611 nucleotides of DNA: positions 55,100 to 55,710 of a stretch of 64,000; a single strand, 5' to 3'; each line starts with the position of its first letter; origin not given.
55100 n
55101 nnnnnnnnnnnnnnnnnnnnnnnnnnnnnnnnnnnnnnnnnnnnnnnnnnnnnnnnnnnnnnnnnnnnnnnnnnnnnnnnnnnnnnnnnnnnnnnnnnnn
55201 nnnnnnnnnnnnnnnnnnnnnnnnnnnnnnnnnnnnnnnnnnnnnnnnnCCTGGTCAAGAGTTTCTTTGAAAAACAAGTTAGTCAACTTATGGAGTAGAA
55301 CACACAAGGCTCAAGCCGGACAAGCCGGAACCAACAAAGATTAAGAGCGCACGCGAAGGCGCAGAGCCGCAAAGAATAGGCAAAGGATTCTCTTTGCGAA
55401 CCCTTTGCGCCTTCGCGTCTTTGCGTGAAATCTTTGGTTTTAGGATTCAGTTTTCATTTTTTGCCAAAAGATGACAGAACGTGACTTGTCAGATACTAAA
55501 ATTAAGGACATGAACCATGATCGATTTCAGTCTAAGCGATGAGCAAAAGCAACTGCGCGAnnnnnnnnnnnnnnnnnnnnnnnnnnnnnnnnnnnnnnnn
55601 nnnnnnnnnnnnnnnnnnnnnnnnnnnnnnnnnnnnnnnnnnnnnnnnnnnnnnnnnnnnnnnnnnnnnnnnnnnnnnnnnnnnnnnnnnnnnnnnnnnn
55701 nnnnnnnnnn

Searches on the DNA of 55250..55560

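Call 91: search_rna_families(source=window, start=55250, end=55560, threshold=evalue, max_evalue=1)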
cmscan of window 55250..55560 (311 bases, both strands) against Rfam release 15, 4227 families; matches with E-value up to 1: 2.
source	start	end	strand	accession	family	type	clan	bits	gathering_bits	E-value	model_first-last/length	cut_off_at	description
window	55342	55435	+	RF03846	mir-4861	Gene; miRNA;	-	22.6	100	0.02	1-94/94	no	mir-4861 microRNA precursor family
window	55350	55427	-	RF03992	mir-6302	Gene; miRNA;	-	16.6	90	0.81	1-79/79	no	mir-6302 microRNA precursor family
